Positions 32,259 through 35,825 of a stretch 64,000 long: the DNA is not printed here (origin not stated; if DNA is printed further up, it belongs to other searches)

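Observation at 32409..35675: A second large NACHT-like STAND NTPase with ~600 aa of HEAT/ARM-like repeats and an uncharacterised N-terminal domain may be an antiviral STAND (Avs)-like sensor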

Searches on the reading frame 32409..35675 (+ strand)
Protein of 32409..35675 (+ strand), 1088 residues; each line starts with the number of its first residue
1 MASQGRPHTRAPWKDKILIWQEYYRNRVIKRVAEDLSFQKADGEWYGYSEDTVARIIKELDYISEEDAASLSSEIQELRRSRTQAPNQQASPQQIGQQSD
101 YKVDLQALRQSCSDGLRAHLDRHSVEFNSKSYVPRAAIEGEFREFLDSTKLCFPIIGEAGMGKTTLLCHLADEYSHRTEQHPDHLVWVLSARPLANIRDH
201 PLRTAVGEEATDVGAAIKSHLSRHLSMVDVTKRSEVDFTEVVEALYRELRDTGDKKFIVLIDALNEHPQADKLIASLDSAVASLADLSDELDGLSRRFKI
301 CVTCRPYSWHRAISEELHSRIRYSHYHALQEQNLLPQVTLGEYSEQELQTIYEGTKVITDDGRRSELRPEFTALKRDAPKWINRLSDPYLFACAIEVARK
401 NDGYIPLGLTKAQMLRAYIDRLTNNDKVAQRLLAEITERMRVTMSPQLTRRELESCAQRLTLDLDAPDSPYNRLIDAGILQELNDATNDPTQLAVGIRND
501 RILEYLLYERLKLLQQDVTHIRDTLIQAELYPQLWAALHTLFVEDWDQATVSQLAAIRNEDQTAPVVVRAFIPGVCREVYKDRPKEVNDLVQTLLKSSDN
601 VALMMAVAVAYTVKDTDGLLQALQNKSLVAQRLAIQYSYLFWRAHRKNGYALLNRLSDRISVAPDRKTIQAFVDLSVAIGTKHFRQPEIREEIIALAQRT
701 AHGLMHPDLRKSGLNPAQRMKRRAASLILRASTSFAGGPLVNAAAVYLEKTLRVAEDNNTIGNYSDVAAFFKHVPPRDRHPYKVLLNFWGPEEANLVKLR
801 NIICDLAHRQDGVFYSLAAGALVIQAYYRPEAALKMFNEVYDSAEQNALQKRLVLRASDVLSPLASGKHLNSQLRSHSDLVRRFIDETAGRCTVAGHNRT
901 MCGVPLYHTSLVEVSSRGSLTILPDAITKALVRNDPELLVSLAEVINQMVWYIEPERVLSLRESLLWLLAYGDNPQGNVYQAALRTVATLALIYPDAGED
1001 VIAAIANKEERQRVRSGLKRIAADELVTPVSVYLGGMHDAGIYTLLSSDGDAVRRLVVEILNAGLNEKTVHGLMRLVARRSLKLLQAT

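Call 5: search_protein_families(library=pfam, proteins=[window:32409-35675:+], max_evalue=1)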
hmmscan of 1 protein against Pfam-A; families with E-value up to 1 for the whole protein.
window:32409-35675:+ (1088 aa): 15 families
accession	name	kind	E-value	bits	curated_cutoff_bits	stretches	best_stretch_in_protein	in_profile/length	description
PF05729.18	NACHT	-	4.6e-08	33.5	26.7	1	155-322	5-144/167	NACHT domain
PF13191.12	AAA_16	-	4.5e-07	31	32.6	1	146-271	20-145/167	AAA ATPase domain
PF24883.2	NPHP3_N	-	1.1e-06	29.3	24.8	1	141-305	11-164/164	Nephrocystin 3, N-terminal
PF20720.3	nSTAND3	-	0.00021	21.5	27.2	1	142-178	10-45/155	Novel STAND NTPase 3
PF00931.28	NB-ARC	-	0.00028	20.7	23.5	1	154-276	22-121/248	NB-ARC domain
PF13401.12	AAA_22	-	0.0011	19.8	27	1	148-256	3-86/130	AAA domain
PF01637.24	ATPase_2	-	0.007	16.6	33.2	1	153-353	23-213/225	ATPase domain predominantly from Archaea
PF25199.1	nSTAND_NTPase5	-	0.0078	16.5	34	1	132-179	18-67/145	Novel STAND NTPase 5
PF13604.12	AAA_30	-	0.085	13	27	1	143-184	11-47/191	AAA domain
PF00005.33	ABC_tran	-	0.11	13.5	25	1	155-179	16-40/137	ABC transporter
PF13245.12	AAA_19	-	0.14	12.8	25.1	0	152-188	13-48/134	AAA domain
PF22095.1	BT_3535-like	-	0.14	12.6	27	1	14-117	77-175/182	BT_3535-like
PF12098.13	DUF3574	-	0.15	12.4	25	1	20-89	22-90/103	Protein of unknown function (DUF3574)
PF19993.5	DO-GTPase2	-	0.16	12.1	27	0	154-172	4-22/226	Double-GTPase 2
PF03193.22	RsgA_GTPase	-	0.18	12.1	30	0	154-180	110-136/174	RsgA GTPase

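Call 6: search_protein_families(library=padloc, proteins=[window:32409-35675:+], max_evalue=1)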
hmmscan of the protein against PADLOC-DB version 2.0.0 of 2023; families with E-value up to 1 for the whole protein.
window:32409-35675:+ (1088 aa): 4 families
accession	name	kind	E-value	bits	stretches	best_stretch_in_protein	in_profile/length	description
PDLC02164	Avs2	-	7.4e-07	25.3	2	42-174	241-368/1504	-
PDLC04476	PDC-M16A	-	0.0041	13.6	1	141-177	15-52/691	-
PDLC04475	PDC-M16A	-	0.0058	13.2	1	141-175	22-56/721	-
PDLC02372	Nhi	-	0.052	10.2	1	143-177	192-225/470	-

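Call 7: search_protein_families(library=ncbifam, proteins=[window:32409-35675:+], max_evalue=1)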
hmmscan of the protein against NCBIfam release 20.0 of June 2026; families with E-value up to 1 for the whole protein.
window:32409-35675:+ (1088 aa): 4 families
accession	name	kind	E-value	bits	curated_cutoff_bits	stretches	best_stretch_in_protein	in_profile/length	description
NF047389.1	ATPase_Sll1717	subfamily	1e-05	24.9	75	1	227-312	155-241/454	P-loop ATPase, Sll1717 family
TIGR03499.1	FlhF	equivalog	0.029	14.4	174.15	1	108-179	156-227/286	flagellar biosynthesis GTPase FlhF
NF000355.4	ribo_prot_ABC_F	equivalog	0.045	12.6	380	1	154-180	32-58/499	ribosomal protection-like ABC-F family protein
TIGR01118.1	lacA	equivalog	0.064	13.4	181.1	1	215-266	16-67/141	galactose-6-phosphate isomerase subunit LacA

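Call 8: find_homologous_proteins(query=window:32409-35675:+)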
Query window:32409-35675:+ (1088 aa): 4 proteins with E <= 0.001 among 8000 candidates.
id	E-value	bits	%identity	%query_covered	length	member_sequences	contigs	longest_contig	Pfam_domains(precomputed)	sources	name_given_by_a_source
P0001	0.0e+0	2437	100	100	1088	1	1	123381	PF24883.3,PF05729.19,PF13191.13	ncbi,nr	ncbi:MAG: NACHT domain-containing protein [Candidatus Aenigmarchaeota archaeon]|nr:NACHT domain-cont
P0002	8.4e-23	99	24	55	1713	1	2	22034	PF24883.3,PF05729.19,PF19974.6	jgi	jgi:GTPase SAR1 family protein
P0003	1.1e-12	65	28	37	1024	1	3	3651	PF04471.19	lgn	-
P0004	2.4e-6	44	23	55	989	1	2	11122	PF24883.3,PF05729.19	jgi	-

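Call 15: find_encoding_contigs(protein=P0001, flank=10000, max_places=4)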
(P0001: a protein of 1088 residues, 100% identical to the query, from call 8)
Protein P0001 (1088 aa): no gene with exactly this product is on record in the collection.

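Call 24: search_solved_structures(query=window:32409-35675:+, max_evalue=1)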
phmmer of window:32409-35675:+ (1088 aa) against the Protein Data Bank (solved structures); distinct sequences matched with E-value up to 1: 3.
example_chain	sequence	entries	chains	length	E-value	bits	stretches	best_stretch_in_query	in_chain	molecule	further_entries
8ro1_DX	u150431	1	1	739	0.021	16.1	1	79-211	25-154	Pre-mRNA-splicing factor ATP-dependent RNA helicase ddx-15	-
1t9m_A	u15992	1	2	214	0.45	11.7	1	3-73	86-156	probable pyridoxamine 5'-phosphate oxidase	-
2fji_1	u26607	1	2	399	0.72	11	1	287-337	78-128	Exocyst complex component SEC6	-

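Call 25: search_protein_representatives(protein=window:32409-35675:+)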
Query: 1088 residues. Proteins with E-value up to 0.001 (for the whole library): 267; up to 1e-10: 53; up to 1e-30: 3. The best 150 are listed.
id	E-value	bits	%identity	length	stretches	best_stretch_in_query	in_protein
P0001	0.0e+00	2436.6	100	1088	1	1-1088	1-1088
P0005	1.3e-114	400.8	37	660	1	447-1086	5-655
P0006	2.9e-58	214.3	32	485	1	632-1085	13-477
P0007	4.2e-26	107.8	26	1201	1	118-851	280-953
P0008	1.3e-25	106.2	27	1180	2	247-840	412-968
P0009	1.0e-24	103.2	28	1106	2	254-661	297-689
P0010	9.1e-24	100.1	28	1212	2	386-699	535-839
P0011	1.9e-23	99.0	34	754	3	238-556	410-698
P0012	8.6e-23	96.9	29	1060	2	242-679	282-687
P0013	1.9e-21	92.4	31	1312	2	249-662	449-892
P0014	2.4e-21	92.1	28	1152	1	126-863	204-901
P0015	4.4e-21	91.2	29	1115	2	255-694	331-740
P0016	1.8e-20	89.2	26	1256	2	235-660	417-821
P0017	2.5e-20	88.7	27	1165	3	238-687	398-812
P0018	2.7e-20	88.6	26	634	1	105-617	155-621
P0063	2.2e-10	55.8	29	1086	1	88-714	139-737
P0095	9.7e-08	47.0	26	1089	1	95-609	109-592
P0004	7.5e-07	44.1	26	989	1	127-690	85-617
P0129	1.4e-06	43.2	24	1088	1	105-558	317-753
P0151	5.4e-06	41.3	25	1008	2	102-176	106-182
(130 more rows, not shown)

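Call 27: search_protein_families(library=pfam, alignment_id=A1, max_evalue=0.001)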
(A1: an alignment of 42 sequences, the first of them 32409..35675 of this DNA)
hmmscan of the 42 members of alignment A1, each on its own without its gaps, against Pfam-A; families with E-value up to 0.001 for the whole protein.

A. member 1, window:32409-35675:+ (1088 aa): 5 families
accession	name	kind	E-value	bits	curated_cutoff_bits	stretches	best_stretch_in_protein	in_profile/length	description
PF05729.18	NACHT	-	4.6e-08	33.5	26.7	1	155-322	5-144/167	NACHT domain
PF13191.12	AAA_16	-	4.5e-07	31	32.6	1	146-271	20-145/167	AAA ATPase domain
PF24883.2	NPHP3_N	-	1.1e-06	29.3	24.8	1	141-305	11-164/164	Nephrocystin 3, N-terminal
PF20720.3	nSTAND3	-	0.00021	21.5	27.2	0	142-178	10-45/155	Novel STAND NTPase 3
PF00931.28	NB-ARC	-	0.00028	20.7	23.5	0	154-276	22-121/248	NB-ARC domain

B. families by the number of members that match (of 42 scanned): 35 families (the first 25 are shown)
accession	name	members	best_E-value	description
PF05729.18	NACHT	27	2.3e-10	NACHT domain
PF24883.2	NPHP3_N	26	9.5e-09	Nephrocystin 3, N-terminal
PF13191.12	AAA_16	20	4.5e-07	AAA ATPase domain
PF13401.12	AAA_22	14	3e-06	AAA domain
PF20720.3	nSTAND3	13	1.4e-06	Novel STAND NTPase 3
PF25199.1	nSTAND_NTPase5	9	3.7e-05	Novel STAND NTPase 5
PF13646.12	HEAT_2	5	4.4e-07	HEAT repeats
PF13676.11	TIR_2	4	3e-27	TIR domain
PF24391.1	HD-CE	3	7.6e-38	HD-CE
PF01582.25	TIR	3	2.5e-07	TIR domain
PF13271.11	DUF4062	2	3.3e-21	Domain of unknown function (DUF4062)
PF04471.18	Mrr_cat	2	1.2e-14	Restriction endonuclease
PF20703.3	nSTAND1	2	2e-06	Novel STAND NTPase 1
PF01966.28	HD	2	4.9e-06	HD domain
PF19974.5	TCAD9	1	7.4e-49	Ternary complex associated domain 9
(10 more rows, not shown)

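Call 38: find_related_loci(query=A2, collection=genome_contigs, flank=10000)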
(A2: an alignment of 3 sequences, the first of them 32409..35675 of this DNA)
Query A2 (1088 aa) in genome_contigs; peptide patterns used: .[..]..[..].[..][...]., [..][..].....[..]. (x = any residue, [..] = any of these).
35 stretches matched a pattern, but none encodes a relative of the query by tblastn (E <= 1e-3).

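Call 48: predict_structure(alignment_id=A1)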
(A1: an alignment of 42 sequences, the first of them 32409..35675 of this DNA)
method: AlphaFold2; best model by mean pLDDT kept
length: 1088 residues; sequences in the alignment: 42
mean_pLDDT: 81.9   pTM: 0.77
mean pLDDT of the five models: 81.9, 80.2, 80.1, 79.2, 77.5
residues with pLDDT >= 90: 477; 70-90: 400; 50-70: 123; < 50: 88
segments of 3 or more residues with pLDDT < 50: 1-24, 34-47, 83-98, 198-206, 226-231, 329-333, 735-737
pLDDT, mean of each block of 10 residues (from residue 1): 28 36 50 43 46 58 62 65 44 45 82 88 86 92 94 94 95 79 84 60 46 68 53 66 87 89 86 85 89 91 88 60 74 69 94 92 93 91 92 94 91 94 94 96 90 93 93 94 65 84 95 86 87 91 93 88 74 93 95 95 93 95 92 89 89 94 86 89 86 89 82 80 67 53 81 77 87 91 93 93 90 91 91 93 91 89 72 90 93 83 86 85 93 93 90 83 91 84 91 75 83 84 66 73 83 90 93 89 72
secondary structure, 60 per line:
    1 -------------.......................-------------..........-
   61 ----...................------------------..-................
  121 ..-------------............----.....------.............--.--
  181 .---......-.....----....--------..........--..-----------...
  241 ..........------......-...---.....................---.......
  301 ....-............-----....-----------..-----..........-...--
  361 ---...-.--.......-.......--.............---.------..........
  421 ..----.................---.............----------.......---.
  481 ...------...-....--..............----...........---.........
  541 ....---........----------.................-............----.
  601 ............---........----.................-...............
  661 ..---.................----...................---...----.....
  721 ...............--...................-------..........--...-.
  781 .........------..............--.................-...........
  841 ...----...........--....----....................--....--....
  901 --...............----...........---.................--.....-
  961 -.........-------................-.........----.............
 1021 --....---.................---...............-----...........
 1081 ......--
elements in order (helices of 4 or more, strands of 3 or more residues): H14-36 H50-59 H65-83 H105-122 H136-147 E152-156 H163-175 E185-190 H192-196 H201-204 H213-222 H238-250 E257-262 H270-290 H294-297 E298-304 H306-317 H345-354 E356-358 E364-366 H371-377 H379-385 H388-400 H411-422 H427-443 E447-449 H450-459 H470-476 E480-483 E494-497 H500-513 H518-528 H532-544 H548-555 H566-582 H584-595 H600-612 H616-623 H628-644 H646-662 H666-682 H687-705 H716-735 H738-756 H764-773 H780-789 H796-809 H812-828 H830-843 H848-858 H861-864 H869-888 E891-894 E897-900 H903-917 H922-932 H936-952 H955-959 H962-970 H978-993 H995-1003 H1008-1020 H1023-1026 H1030-1046 H1050-1064 H1070-1086
